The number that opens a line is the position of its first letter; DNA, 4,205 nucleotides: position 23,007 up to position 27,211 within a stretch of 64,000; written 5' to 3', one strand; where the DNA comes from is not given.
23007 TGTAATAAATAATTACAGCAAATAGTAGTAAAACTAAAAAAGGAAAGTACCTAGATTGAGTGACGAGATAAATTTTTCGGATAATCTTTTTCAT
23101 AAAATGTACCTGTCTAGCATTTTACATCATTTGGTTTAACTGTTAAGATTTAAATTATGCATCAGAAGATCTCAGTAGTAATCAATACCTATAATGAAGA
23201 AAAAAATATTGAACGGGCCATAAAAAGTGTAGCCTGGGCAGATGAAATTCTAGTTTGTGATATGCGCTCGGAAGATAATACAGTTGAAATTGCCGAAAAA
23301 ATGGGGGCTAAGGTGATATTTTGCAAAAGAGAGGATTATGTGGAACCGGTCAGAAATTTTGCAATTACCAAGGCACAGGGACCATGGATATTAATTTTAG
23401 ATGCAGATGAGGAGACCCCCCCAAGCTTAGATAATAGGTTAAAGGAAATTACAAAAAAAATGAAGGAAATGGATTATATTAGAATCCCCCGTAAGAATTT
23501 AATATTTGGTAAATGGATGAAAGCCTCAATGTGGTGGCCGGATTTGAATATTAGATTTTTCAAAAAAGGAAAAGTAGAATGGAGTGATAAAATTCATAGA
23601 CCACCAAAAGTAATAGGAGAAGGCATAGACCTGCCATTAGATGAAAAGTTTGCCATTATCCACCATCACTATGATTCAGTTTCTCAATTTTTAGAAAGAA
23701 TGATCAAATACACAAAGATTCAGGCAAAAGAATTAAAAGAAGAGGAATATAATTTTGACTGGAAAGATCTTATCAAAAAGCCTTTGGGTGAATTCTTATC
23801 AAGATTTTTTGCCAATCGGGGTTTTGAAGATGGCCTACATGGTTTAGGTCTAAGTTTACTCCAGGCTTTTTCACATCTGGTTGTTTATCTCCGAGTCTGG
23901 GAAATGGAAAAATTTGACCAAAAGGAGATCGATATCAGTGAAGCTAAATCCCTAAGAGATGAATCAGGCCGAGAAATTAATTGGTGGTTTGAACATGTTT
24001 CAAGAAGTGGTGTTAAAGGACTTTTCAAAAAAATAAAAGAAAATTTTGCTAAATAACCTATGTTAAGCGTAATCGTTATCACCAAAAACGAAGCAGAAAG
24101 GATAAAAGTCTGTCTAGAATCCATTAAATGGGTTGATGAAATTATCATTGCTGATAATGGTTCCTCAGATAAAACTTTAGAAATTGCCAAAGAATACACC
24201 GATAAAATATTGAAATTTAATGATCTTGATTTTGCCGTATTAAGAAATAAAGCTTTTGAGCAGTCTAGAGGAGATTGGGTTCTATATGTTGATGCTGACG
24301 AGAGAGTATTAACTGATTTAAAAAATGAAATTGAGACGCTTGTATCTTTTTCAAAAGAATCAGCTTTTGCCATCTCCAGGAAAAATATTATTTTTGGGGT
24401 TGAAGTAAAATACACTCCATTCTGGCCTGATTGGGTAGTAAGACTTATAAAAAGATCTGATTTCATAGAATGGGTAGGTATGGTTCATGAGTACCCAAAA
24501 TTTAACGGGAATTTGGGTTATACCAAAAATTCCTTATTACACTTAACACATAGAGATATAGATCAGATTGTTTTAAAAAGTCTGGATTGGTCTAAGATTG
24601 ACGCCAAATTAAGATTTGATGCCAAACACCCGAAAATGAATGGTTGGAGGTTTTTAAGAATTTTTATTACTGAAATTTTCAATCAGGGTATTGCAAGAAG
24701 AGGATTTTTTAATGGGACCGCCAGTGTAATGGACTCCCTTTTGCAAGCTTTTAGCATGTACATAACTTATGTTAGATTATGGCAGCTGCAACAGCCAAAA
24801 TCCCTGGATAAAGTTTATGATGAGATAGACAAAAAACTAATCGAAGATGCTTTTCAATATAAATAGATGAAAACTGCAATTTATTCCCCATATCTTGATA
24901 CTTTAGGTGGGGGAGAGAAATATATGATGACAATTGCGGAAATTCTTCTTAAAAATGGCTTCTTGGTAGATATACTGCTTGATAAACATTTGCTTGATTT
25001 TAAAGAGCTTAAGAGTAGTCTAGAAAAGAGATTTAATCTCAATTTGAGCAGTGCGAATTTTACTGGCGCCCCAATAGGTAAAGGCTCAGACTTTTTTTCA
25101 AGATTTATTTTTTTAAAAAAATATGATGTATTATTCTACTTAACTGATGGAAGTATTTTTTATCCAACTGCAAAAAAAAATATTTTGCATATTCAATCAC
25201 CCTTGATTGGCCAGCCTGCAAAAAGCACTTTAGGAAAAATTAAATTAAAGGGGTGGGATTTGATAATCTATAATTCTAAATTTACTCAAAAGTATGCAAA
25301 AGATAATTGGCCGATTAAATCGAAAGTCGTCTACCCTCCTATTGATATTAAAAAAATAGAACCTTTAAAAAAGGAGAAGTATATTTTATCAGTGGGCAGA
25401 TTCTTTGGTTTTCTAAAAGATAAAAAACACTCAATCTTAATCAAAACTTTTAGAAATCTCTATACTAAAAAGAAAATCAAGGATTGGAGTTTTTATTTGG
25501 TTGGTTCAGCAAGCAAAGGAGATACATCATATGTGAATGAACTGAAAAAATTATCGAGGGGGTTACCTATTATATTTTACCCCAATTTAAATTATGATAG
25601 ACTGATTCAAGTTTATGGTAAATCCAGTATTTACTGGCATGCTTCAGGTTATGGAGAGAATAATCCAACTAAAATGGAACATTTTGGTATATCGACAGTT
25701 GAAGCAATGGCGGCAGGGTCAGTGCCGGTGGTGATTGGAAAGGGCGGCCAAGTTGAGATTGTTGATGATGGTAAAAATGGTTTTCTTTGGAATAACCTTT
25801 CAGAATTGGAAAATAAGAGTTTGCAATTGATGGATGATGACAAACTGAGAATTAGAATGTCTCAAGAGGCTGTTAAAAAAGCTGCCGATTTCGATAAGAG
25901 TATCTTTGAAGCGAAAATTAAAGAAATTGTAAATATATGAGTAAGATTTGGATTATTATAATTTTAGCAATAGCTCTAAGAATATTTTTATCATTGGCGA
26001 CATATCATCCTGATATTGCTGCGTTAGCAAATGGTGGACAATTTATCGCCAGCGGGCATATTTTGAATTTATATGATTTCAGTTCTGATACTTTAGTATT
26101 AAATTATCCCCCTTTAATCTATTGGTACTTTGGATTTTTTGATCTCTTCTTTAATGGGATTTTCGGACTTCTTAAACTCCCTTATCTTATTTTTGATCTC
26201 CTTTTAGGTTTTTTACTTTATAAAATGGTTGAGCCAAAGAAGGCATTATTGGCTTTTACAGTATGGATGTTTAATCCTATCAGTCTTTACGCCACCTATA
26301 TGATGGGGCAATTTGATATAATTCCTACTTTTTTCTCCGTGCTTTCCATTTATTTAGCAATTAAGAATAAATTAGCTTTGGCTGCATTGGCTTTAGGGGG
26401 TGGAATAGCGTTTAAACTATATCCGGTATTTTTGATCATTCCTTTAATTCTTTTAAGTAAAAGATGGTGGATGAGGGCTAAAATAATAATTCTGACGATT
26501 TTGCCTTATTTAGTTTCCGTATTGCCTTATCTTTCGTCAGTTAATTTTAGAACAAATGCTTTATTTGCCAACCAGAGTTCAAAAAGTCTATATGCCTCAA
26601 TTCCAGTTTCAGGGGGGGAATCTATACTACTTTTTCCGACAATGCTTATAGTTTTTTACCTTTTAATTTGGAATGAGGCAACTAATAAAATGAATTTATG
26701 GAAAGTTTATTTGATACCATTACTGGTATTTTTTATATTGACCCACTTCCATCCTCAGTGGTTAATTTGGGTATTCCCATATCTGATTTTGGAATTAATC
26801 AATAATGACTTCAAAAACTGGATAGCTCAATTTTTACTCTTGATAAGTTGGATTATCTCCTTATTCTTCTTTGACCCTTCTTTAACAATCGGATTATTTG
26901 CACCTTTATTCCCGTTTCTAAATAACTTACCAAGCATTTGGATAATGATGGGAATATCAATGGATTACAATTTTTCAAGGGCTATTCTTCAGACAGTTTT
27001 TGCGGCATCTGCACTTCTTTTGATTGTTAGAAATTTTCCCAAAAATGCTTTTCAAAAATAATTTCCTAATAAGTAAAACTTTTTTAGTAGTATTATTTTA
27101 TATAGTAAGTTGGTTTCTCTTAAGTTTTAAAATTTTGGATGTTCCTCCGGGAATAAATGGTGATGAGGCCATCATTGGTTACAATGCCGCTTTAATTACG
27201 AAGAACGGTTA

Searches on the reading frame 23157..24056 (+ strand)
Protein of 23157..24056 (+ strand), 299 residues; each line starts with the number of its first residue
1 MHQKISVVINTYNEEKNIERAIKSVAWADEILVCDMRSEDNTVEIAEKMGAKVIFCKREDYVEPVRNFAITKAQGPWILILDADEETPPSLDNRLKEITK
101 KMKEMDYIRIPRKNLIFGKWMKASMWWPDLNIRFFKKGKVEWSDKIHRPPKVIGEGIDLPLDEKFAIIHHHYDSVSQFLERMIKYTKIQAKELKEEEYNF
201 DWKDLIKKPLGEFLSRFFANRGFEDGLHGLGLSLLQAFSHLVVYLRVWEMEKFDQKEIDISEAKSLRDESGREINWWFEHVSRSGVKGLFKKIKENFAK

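Call 10: search_protein_families(library=pfam, proteins=[window:23157-24056:+], max_evalue=0.01)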
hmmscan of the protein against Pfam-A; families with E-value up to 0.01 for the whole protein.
window:23157-24056:+ (299 aa): 2 families
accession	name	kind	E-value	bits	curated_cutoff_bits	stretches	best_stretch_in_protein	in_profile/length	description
PF00535.33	Glycos_transf_2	-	4.1e-21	76.1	23.3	1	6-143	1-146/168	Glycosyl transferase family 2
PF13704.12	Glyco_tranf_2_4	-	0.00027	21.8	27.5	1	28-85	19-82/98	Glycosyl transferase family 2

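Call 50: search_protein_families(library=ncbifam, proteins=[window:23157-24056:+], max_evalue=0.001)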
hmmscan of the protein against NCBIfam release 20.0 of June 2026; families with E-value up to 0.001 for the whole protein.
window:23157-24056:+ (299 aa): 11 families
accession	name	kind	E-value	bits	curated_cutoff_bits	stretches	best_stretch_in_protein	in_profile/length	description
TIGR04283.1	glyco_like_mftF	equivalog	1.1e-13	51.3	182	1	5-114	1-115/221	TIGR04283 family arsenosugar biosynthesis glycosyltransferase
TIGR04195.1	S_glycosyl_SunS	equivalog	1.8e-11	43.6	350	1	5-202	59-255/421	SunS family peptide S-glycosyltransferase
TIGR04182.1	glyco_TIGR04182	equivalog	4.5e-09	36.1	325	1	5-90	2-88/293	S-layer glycoprotein N-glycosyltransferase AglJ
NF010496.0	PRK13915.1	equivalog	1.2e-08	34.4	262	1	2-55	30-90/307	glucosyl-3-phosphoglycerate synthase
NF050050.1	ProtGlycPglI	equivalog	5.6e-08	32.5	500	1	3-104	2-110/306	GalNAc(5)-diNAcBac-PP-undecaprenol beta-1,3-glucosyltransferase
NF047683.1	TeichurnBiosyTuaG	equivalog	1.5e-07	31.4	400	1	2-101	5-114/252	teichuronic acid biosynthesis protein TuaG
NF007482.0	PRK10073.1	equivalog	1.5e-06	27.5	423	1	3-101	6-112/334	glycosyltransferase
NF041391.1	DPhHxTase_Halo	equivalog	2.5e-06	26.6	375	1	10-88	2-82/213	dolichyl-phosphate hexose transferase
NF041875.1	EPS_EpsD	equivalog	0.00032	20.2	370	1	5-94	1-99/325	exopolysaccharide biosynthesis glycosyltransferase EpsD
NF038302.1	EPS_HpsE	equivalog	0.00062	18.8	300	0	4-85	2-97/307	hormogonium polysaccharide biosynthesis glycosyltransferase HpsE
NF038299.1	EPS_HpsN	equivalog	0.00083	18.4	425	1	4-90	2-97/317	hormogonium polysaccharide biosynthesis glycosyltransferase HpsN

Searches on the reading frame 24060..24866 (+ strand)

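Call 10: search_protein_families(library=pfam, proteins=[window:24060-24866:+], max_evalue=0.01)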
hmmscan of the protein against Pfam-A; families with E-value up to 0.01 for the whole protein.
window:24060-24866:+ (268 aa): 3 families
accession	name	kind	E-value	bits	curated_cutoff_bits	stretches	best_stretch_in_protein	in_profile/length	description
PF00535.33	Glycos_transf_2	-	1.9e-18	67.4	23.3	1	3-86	1-94/168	Glycosyl transferase family 2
PF13704.12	Glyco_tranf_2_4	-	1.7e-08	35.3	27.5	1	9-87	1-88/98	Glycosyl transferase family 2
PF10111.15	Glyco_tranf_2_2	-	0.0028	17.6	27.3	1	26-87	30-98/276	Glycosyltransferase like family 2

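Call 50: search_protein_families(library=ncbifam, proteins=[window:24060-24866:+], max_evalue=0.001)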
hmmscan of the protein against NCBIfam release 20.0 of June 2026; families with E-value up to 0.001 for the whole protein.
window:24060-24866:+ (268 aa): 10 families
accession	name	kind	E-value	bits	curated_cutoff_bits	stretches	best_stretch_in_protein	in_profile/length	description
TIGR04283.1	glyco_like_mftF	equivalog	8.7e-13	48.4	182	1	2-101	1-103/221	TIGR04283 family arsenosugar biosynthesis glycosyltransferase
TIGR04195.1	S_glycosyl_SunS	equivalog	1.9e-11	43.5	350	1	6-146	63-202/421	SunS family peptide S-glycosyltransferase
NF007482.0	PRK10073.1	equivalog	2.1e-11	43.4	423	1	2-102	8-114/334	glycosyltransferase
NF041875.1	EPS_EpsD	equivalog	1.4e-07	31.2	370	1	2-134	1-140/325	exopolysaccharide biosynthesis glycosyltransferase EpsD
NF047683.1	TeichurnBiosyTuaG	equivalog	6.4e-06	26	400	1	2-106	8-119/252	teichuronic acid biosynthesis protein TuaG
NF038302.1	EPS_HpsE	equivalog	8.5e-06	24.9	300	1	17-83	27-99/307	hormogonium polysaccharide biosynthesis glycosyltransferase HpsE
NF045692.1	OglycostaseCruG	equivalog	6.4e-05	22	600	1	2-53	43-98/386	2'-O-glycosyltransferase CruG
NF010496.0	PRK13915.1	equivalog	0.0001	21.5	262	1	3-80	34-126/307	glucosyl-3-phosphoglycerate synthase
NF050050.1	ProtGlycPglI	equivalog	0.00045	19.7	500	1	2-100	4-110/306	GalNAc(5)-diNAcBac-PP-undecaprenol beta-1,3-glucosyltransferase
TIGR04182.1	glyco_TIGR04182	equivalog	0.00079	18.9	325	0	3-85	3-87/293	S-layer glycoprotein N-glycosyltransferase AglJ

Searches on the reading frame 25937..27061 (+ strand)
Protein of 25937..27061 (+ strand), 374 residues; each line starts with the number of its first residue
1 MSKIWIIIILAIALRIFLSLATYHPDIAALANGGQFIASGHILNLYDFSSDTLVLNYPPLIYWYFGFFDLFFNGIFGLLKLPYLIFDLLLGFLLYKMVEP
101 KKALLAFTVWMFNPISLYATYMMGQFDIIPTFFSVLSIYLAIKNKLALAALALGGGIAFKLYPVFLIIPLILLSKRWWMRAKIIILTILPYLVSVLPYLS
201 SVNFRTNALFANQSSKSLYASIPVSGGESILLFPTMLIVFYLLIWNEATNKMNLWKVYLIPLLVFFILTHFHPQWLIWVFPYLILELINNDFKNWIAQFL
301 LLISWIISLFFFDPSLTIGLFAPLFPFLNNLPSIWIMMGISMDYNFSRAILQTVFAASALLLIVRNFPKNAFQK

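Call 10: search_protein_families(library=pfam, proteins=[window:25937-27061:+], max_evalue=0.01)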
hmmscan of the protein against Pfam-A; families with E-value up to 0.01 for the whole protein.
window:25937-27061:+ (374 aa): 2 families
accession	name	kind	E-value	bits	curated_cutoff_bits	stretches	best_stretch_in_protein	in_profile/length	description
PF05007.19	Mannosyl_trans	-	1.1e-05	25.9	23.4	1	124-179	5-61/259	Mannosyltransferase (PIG-M)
PF09594.16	GT87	-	0.00016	21.9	25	1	57-246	3-214/237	Glycosyltransferase family 87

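Call 50: search_protein_families(library=ncbifam, proteins=[window:25937-27061:+], max_evalue=0.001)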
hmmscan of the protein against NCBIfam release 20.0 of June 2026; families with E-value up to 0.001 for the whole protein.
window:25937-27061:+ (374 aa): 0 families
